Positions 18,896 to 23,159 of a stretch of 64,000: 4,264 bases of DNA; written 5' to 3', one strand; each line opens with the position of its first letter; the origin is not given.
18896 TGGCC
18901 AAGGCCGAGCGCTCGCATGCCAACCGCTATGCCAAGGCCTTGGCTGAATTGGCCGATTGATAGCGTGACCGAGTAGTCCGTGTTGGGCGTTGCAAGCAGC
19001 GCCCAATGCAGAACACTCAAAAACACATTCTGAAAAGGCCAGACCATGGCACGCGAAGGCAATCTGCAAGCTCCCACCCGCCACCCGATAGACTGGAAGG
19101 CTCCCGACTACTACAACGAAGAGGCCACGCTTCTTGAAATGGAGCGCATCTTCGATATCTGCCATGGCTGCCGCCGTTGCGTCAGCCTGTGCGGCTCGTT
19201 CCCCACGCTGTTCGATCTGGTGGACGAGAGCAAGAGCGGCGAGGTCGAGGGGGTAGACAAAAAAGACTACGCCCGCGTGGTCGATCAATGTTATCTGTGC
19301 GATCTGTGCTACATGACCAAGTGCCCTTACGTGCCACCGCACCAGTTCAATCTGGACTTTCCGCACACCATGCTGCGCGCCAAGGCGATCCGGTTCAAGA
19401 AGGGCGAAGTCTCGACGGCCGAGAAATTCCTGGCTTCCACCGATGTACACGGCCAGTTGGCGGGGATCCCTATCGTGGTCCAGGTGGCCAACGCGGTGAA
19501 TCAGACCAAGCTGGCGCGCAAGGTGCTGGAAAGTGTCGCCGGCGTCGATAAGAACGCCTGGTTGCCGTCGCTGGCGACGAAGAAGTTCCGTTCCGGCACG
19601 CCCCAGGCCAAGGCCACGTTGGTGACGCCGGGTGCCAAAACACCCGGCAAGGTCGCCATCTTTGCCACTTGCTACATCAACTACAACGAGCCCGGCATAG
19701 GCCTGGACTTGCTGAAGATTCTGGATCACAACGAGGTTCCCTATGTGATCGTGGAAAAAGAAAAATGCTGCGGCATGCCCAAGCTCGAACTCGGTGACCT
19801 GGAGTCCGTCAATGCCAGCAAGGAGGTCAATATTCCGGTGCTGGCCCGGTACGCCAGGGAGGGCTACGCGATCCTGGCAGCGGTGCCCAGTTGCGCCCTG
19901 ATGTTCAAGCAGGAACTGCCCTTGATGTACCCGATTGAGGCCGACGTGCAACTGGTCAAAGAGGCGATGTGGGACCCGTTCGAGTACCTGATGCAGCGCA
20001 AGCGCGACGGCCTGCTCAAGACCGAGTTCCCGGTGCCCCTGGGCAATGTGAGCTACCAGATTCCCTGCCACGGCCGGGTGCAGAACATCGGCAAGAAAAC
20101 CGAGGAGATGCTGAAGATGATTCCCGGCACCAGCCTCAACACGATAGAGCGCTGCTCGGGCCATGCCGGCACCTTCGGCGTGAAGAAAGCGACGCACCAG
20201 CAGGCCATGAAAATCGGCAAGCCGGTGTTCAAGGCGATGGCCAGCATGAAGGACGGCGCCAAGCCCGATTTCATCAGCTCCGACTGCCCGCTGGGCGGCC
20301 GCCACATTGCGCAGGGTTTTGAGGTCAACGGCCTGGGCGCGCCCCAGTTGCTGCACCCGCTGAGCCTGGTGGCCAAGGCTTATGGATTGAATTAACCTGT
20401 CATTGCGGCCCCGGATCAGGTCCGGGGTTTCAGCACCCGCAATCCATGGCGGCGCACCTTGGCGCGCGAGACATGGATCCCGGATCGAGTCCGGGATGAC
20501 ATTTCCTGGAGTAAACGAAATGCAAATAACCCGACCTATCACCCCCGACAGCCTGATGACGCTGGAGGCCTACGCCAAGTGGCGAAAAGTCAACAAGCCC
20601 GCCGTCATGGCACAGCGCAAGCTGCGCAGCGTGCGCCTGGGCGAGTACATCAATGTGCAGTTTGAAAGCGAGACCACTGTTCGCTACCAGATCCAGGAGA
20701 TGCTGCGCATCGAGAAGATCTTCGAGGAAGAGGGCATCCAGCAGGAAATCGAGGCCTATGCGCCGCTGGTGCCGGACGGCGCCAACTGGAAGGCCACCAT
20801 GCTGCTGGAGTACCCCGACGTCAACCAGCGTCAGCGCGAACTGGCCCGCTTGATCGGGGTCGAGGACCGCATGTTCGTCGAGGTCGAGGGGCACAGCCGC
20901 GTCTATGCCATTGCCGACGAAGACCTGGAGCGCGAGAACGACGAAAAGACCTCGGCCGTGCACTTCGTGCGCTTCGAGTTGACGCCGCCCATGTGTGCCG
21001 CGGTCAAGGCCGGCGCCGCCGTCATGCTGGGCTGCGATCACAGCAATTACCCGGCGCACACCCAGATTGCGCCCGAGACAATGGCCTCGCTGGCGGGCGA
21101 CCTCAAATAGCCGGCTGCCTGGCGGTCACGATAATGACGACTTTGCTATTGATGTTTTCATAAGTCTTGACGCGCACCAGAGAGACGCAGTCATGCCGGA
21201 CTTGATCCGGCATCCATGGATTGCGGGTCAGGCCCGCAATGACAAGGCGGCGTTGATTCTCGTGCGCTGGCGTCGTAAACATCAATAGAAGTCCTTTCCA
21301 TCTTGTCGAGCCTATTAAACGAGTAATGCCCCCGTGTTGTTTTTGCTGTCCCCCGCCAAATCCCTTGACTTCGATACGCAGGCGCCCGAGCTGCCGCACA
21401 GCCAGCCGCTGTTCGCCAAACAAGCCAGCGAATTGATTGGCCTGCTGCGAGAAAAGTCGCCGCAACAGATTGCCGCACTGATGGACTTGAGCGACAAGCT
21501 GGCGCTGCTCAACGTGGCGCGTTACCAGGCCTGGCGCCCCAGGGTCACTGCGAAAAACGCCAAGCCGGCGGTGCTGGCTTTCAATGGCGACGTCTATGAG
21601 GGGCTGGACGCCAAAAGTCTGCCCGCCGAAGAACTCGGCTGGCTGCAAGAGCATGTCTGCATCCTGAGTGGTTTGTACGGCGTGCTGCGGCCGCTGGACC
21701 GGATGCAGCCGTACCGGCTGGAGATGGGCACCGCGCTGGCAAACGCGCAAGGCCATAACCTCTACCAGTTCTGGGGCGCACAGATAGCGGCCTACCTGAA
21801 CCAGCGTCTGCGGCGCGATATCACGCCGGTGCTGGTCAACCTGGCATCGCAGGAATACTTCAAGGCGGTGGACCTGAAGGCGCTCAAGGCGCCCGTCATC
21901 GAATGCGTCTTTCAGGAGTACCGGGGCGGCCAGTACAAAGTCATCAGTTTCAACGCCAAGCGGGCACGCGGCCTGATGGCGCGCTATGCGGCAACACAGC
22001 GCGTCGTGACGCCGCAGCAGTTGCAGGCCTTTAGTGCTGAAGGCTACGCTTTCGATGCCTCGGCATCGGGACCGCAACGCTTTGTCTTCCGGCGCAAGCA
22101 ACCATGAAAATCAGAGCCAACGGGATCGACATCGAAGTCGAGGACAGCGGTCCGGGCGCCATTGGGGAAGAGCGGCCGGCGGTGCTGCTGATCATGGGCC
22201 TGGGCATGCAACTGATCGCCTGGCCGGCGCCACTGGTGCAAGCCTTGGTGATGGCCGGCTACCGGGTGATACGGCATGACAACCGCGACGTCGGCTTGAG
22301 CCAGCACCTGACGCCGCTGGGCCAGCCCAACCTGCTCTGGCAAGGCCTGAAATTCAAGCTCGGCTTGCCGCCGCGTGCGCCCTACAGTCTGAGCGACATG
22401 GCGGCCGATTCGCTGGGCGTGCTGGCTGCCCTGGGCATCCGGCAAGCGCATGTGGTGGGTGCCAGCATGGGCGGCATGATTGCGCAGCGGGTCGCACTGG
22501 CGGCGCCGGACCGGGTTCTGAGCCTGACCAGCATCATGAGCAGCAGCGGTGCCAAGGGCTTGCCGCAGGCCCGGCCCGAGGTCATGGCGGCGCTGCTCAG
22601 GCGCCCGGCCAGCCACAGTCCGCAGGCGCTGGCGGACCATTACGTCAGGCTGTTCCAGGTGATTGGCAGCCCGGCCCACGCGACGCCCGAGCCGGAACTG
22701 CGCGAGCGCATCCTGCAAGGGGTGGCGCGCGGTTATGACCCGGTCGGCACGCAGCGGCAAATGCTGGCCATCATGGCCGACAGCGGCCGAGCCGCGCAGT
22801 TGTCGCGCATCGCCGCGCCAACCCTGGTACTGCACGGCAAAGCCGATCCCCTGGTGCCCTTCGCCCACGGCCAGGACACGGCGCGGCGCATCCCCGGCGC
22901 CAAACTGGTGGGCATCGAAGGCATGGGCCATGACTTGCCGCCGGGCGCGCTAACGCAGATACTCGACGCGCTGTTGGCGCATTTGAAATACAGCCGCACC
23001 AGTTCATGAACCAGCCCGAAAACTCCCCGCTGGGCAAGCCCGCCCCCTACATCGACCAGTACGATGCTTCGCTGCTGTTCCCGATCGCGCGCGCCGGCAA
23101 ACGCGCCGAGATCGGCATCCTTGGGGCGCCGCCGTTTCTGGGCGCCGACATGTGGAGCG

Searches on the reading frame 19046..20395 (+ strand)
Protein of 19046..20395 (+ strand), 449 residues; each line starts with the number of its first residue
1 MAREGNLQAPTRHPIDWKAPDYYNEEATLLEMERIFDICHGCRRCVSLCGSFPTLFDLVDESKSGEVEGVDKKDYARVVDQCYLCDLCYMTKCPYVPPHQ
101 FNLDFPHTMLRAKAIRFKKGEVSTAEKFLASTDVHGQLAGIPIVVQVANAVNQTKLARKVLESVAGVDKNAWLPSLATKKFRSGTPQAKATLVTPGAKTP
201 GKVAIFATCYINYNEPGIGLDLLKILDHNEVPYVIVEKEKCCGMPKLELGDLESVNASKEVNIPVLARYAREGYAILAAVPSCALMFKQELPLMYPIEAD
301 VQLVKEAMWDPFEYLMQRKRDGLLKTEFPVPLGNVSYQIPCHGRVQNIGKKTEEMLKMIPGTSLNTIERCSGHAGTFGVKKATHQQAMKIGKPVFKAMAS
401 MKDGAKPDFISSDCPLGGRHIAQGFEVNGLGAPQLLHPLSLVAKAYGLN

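Call 96: search_protein_families(library=ncbifam, proteins=[window:19046-20395:+], max_evalue=1e-15)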
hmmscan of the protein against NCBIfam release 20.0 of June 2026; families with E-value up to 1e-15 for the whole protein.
window:19046-20395:+ (449 aa): 4 families
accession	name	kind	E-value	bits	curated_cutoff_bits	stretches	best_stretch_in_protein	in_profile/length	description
NF008369.0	PRK11168.1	equivalog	2.9e-58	197.7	278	1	71-447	49-400/401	anaerobic glycerol-3-phosphate dehydrogenase subunit C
TIGR03379.1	glycerol3P_GlpC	equivalog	1.2e-39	136.2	279.9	1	105-445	70-395/397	anaerobic glycerol-3-phosphate dehydrogenase subunit GlpC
NF045670.1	quin_L_LdhH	equivalog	9.8e-24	83.6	800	1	72-424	346-688/706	L-lactate dehydrogenase (quinone) large subunit LdhH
NF004898.0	PRK06259.1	equivalog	1.1e-17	63.8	385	1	39-428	136-470/488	fumarate reductase (CoM/CoB) subunit TfrB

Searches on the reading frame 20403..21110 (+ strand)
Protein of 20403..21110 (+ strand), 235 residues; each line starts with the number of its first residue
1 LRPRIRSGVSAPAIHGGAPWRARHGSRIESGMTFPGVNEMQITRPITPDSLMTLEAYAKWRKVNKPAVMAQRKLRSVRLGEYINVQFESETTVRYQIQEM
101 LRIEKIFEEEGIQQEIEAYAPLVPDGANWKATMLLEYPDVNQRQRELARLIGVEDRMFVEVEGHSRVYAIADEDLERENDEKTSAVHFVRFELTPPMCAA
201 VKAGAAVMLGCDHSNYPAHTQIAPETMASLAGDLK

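Call 98: search_protein_families(library=pfam, proteins=[window:20403-21110:+], max_evalue=0.00001)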
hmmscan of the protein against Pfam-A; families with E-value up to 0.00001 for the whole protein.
window:20403-21110:+ (235 aa): 1 family
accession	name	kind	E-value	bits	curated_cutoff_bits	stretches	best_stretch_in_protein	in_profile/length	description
PF12007.14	DUF3501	-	2.3e-72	243.4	25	1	46-234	2-187/187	Protein of unknown function (DUF3501)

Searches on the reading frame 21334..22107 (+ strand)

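Call 98: search_protein_families(library=pfam, proteins=[window:21334-22107:+], max_evalue=0.00001)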
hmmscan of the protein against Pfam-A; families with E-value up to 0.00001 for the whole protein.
window:21334-22107:+ (257 aa): 2 families
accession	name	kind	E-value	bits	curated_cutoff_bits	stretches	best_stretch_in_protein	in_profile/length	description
PF03883.20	H2O2_YaaD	-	9.1e-91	304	29.6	1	1-243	1-235/236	Peroxide stress protein YaaA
PF21818.3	DUF6884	-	2.2e-06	28.3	30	1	106-182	38-110/135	Family of unknown function (DUF6884)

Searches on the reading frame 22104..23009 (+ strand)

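Call 98: search_protein_families(library=pfam, proteins=[window:22104-23009:+], max_evalue=0.00001)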
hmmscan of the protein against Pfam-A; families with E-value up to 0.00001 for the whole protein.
window:22104-23009:+ (301 aa): 3 families
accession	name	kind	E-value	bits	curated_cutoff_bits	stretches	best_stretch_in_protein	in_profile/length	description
PF00561.26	Abhydrolase_1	-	1.9e-22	80.6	25.8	1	25-277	1-239/245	alpha/beta hydrolase fold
PF12146.15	Hydrolase_4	-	3.8e-14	53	27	1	22-278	2-234/239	Serine aminopeptidase, S33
PF12697.13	Abhydrolase_6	-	4.3e-14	54.1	26.3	1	39-279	13-206/217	Alpha/beta hydrolase family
